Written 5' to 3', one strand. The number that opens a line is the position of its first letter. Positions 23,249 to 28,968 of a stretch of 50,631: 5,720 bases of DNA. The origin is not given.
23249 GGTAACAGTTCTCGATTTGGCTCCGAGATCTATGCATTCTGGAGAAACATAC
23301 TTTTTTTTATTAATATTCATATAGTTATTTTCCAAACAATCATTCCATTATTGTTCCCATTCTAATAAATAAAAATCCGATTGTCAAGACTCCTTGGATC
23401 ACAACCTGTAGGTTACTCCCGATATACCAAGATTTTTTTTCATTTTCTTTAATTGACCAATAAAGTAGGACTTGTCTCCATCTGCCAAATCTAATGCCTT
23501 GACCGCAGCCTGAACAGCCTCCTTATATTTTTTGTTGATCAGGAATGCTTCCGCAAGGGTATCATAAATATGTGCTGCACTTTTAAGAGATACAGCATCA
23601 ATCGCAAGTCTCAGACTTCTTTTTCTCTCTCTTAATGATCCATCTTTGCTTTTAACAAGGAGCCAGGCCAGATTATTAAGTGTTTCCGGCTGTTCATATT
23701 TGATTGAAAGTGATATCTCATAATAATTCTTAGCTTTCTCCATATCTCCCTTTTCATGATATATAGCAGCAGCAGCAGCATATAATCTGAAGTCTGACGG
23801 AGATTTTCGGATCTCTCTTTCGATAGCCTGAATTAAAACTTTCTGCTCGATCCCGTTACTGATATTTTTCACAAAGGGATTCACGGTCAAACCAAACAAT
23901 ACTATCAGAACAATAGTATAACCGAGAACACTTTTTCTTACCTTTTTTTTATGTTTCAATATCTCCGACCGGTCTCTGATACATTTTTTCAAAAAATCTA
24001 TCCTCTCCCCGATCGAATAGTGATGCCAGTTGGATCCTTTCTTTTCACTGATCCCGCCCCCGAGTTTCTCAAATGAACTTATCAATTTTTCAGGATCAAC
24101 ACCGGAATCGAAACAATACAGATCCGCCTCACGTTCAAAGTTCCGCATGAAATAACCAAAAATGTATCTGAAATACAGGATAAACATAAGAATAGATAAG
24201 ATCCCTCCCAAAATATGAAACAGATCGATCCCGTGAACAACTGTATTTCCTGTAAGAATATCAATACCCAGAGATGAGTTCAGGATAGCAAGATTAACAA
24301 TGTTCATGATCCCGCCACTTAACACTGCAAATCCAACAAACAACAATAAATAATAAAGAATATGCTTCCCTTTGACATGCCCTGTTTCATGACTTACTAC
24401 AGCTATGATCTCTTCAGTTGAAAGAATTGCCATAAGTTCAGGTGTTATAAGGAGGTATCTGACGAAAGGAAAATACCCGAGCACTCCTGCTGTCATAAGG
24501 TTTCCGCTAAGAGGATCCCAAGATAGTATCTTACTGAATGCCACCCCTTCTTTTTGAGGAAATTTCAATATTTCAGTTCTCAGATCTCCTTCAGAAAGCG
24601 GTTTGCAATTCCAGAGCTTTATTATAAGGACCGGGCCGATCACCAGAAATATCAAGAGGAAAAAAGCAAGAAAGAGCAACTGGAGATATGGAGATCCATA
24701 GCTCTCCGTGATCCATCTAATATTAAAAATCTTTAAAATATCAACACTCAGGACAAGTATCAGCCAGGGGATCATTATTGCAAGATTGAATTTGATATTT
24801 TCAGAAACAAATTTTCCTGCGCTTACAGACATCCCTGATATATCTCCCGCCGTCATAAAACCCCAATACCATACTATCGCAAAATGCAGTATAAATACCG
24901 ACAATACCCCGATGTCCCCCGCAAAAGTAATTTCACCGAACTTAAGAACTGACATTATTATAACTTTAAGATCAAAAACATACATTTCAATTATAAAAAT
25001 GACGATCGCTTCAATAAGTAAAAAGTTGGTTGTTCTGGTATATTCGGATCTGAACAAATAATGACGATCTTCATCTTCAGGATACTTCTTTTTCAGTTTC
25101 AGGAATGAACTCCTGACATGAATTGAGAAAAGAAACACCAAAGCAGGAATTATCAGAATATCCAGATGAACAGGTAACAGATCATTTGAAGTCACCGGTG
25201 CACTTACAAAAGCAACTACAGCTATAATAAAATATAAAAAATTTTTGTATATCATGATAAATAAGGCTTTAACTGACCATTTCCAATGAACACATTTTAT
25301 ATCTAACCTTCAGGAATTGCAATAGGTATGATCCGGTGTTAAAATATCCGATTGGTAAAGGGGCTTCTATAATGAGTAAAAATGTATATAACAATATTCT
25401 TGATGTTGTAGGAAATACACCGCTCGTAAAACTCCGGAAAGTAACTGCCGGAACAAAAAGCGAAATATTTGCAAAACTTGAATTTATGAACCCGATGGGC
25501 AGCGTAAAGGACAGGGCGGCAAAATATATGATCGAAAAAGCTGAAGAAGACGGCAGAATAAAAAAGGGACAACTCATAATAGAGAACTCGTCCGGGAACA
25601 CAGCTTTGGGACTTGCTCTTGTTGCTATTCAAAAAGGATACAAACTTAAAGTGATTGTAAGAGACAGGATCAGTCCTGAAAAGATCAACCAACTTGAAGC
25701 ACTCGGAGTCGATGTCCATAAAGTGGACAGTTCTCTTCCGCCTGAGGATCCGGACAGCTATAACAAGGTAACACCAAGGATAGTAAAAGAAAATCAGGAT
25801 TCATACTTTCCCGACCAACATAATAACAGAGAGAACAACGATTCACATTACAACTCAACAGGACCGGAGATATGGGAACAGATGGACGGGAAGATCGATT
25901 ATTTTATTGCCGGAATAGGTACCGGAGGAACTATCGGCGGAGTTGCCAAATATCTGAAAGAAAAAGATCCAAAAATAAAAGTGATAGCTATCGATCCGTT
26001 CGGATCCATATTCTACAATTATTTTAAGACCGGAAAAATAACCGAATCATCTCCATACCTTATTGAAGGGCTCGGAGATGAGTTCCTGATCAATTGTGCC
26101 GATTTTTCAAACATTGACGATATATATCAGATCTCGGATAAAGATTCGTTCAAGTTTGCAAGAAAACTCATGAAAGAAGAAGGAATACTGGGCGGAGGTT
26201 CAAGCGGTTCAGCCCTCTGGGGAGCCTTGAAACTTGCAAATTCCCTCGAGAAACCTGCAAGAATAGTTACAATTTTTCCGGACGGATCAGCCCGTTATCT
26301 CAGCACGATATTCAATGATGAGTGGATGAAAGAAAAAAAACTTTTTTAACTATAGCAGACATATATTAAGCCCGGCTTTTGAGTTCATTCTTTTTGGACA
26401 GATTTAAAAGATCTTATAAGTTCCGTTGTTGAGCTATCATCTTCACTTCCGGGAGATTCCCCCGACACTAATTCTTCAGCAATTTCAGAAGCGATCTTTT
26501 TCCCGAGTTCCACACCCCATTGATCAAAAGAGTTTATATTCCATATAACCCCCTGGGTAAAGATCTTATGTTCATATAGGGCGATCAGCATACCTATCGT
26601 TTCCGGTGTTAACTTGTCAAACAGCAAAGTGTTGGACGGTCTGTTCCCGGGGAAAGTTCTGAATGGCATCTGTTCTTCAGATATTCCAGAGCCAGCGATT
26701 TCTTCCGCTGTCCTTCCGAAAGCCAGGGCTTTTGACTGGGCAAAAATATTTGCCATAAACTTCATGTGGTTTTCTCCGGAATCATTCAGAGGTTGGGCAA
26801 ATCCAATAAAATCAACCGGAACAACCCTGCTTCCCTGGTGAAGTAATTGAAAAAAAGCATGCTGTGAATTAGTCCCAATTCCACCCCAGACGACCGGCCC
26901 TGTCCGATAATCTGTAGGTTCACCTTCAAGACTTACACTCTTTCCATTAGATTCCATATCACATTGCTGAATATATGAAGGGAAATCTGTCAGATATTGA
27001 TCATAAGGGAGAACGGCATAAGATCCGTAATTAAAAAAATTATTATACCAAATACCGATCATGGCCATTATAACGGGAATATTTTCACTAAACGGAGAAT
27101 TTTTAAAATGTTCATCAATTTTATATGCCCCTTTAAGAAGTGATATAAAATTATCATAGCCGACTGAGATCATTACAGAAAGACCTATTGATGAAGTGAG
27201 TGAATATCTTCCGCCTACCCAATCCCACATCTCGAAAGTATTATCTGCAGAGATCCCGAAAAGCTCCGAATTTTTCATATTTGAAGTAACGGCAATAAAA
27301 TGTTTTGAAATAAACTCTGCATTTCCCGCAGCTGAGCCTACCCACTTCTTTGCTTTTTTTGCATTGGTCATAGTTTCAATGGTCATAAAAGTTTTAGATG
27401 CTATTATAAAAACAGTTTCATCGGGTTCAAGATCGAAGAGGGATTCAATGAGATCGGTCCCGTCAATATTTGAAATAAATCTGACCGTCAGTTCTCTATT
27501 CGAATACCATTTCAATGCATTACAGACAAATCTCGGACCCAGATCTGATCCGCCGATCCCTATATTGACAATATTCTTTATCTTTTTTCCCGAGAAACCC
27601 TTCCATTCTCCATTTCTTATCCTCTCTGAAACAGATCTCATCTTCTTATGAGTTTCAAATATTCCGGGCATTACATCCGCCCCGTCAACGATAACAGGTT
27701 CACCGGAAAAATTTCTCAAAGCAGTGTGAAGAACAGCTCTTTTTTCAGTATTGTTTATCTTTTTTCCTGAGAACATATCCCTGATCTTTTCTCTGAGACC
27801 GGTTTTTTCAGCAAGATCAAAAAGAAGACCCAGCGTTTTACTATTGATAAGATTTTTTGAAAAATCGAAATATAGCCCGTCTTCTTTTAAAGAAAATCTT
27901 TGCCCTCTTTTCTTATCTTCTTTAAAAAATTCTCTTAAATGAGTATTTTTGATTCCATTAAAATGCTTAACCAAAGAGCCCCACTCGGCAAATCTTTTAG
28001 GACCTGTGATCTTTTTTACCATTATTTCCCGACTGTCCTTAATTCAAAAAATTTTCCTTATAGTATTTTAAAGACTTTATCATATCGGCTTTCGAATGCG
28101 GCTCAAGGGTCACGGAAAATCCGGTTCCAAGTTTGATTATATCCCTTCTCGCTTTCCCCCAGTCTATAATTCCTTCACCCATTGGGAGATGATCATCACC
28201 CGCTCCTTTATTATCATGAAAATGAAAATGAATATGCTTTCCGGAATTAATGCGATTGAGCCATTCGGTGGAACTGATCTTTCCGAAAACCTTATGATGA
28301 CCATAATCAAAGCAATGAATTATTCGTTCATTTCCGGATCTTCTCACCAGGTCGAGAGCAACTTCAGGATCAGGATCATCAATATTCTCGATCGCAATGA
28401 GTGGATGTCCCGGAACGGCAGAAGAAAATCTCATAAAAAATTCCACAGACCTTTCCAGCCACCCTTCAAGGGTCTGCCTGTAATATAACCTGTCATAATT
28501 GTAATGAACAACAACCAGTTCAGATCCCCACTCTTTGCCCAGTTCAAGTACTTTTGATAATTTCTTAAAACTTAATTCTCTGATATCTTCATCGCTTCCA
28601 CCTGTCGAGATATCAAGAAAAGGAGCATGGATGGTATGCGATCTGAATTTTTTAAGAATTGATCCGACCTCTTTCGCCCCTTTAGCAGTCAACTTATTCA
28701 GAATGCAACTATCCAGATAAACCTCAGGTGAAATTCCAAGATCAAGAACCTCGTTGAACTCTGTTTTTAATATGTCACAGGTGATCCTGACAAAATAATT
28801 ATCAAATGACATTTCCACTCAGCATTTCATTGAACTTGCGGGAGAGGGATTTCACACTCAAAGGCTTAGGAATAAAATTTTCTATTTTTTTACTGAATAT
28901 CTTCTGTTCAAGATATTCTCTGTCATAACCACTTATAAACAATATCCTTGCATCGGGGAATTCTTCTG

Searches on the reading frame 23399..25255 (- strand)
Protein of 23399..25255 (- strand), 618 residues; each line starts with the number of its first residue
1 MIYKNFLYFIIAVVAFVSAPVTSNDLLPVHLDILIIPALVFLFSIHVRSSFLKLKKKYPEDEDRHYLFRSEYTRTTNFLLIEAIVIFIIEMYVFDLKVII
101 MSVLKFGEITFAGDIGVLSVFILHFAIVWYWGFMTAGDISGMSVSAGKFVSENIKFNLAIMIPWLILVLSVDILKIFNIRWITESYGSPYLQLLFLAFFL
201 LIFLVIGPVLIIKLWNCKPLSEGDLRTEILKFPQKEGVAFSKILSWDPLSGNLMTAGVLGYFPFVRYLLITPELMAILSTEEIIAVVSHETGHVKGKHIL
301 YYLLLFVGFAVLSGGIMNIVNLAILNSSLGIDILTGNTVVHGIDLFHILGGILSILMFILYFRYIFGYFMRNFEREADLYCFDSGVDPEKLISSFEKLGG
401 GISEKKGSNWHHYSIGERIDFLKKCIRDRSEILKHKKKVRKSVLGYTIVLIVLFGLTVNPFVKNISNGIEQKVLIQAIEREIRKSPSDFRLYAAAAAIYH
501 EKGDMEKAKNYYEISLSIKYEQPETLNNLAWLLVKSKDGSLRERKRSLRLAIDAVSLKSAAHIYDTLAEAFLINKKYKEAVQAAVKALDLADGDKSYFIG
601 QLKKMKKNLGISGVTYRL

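Call 3: search_protein_families(library=ncbifam, proteins=[window:23399-25255:-], max_evalue=0.1)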
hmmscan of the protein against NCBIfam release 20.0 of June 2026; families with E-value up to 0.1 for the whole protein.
window:23399-25255:- (618 aa): 16 families
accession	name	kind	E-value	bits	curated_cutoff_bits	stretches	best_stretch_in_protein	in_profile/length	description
TIGR02917.1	PEP_TPR_lipo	equivalog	3.2e-13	48.5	312.2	1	476-595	757-871/899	XrtA/PEP-CTERM system TPR-repeat protein PrsT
TIGR02521.1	type_IV_pilW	equivalog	9.3e-09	35.2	154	1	477-591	53-165/234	type IV pilus biogenesis/stability protein PilW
NF002826.0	PRK03001.1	equivalog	0.00011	21.4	369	1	270-398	112-226/285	zinc metalloprotease HtpX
NF002775.0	PRK02870.1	equivalog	0.00021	20.7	285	1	265-398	155-278/338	zinc metalloprotease HtpX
NF052399.1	M48_lipo_LoiP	exception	0.0013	18.2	365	0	274-298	113-137/247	metalloprotease LoiP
NF002669.0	PRK02391.1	equivalog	0.0037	16.5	341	1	269-402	120-243/298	zinc metalloprotease HtpX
NF002725.1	PRK02603.1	equivalog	0.0051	16.8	143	1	494-536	77-119/173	photosystem I assembly protein Ycf3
TIGR00540.1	TPR_hemY_coli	hypoth_equivalog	0.0056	15.5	142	1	470-533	307-369/385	heme biosynthesis-associated TPR protein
NF033920.0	C39_PA2778_fam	equivalog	0.0061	16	150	1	474-538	175-239/255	PA2778 family cysteine peptidase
NF002363.0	PRK01345.1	equivalog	0.016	14.4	422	1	271-325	112-162/318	zinc metalloprotease HtpX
NF040959.1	MamA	equivalog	0.022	14.2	200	1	475-597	57-175/204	magnetosome protein MamA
NF003425.0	PRK04897.1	equivalog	0.025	13.8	355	1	268-399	122-251/298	zinc metalloprotease HtpX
NF047373.1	BB0259_flg_lyt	exception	0.026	13.3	234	1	467-536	263-332/705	flagellar assembly lytic transglycosylase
NF002839.0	PRK03072.1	equivalog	0.063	12.3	412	0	271-403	117-237/291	zinc metalloprotease HtpX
NF047507.1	TPR_BatC_Lepto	exception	0.07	12.6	175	0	496-539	103-146/214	TPR repeat-containing protein BatC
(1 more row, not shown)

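Call 4: search_protein_families(library=pfam, proteins=[window:23399-25255:-], max_evalue=0.1)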
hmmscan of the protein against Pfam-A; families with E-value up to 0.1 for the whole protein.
window:23399-25255:- (618 aa): 11 families
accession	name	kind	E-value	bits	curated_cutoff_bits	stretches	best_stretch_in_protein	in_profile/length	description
PF01435.24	Peptidase_M48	-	4.2e-08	33.7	20.3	1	267-398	48-164/186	Peptidase family M48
PF13181.12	TPR_8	-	1.8e-05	25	25.7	1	490-519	2-31/34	Tetratricopeptide repeat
PF07719.23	TPR_2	-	6e-05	23.3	27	1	562-592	2-32/34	Tetratricopeptide repeat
PF13424.12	TPR_12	-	0.00042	20.9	30.1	0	483-518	39-74/77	Tetratricopeptide repeat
PF25062.1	ARM_TT21_N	-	0.00054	20.2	40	1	475-588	82-188/222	Tetratricopeptide repeat protein 21 N-terminal ARM repeat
PF13431.12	TPR_17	-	0.0006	20.3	24.4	0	480-509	4-33/34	Tetratricopeptide repeat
PF00515.34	TPR_1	-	0.00086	19.5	27.8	0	567-591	7-31/34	Tetratricopeptide repeat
PF13428.12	TPR_14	-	0.017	16.2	23.5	0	490-530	2-42/44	Tetratricopeptide repeat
PF13176.12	TPR_7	-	0.027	15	27.9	0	493-521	3-31/36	Tetratricopeptide repeat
PF23914.1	TPR_CcmH_CycH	-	0.028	14.7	42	0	478-517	110-149/158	Cytochrome c-type biogenesis protein H TPR domain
PF10345.15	Cohesin_load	-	0.044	12.6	25.8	1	472-519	382-428/585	Cohesin loading factor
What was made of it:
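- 23399..25255 (-): Neighbour of uncertain status: a 618-aa polytopic membrane M48 (HExxH) metallopeptidase with a C-terminal TPR domain, directly upstream and co-oriented. It is a possible leader peptidase. It has not been shown to belong to the cassette. Pfam M48 plus TPR (call 4).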

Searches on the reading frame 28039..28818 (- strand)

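Call 52: search_protein_families(library=pfam, proteins=[window:28039-28818:-], max_evalue=0.00001)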
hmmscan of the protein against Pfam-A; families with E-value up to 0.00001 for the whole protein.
window:28039-28818:- (259 aa): 1 family
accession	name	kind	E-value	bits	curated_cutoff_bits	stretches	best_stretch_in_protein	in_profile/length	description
PF01261.30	AP_endonuc_2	-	2.5e-21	76.9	31.1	1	40-254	22-247/249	Xylose isomerase-like TIM barrel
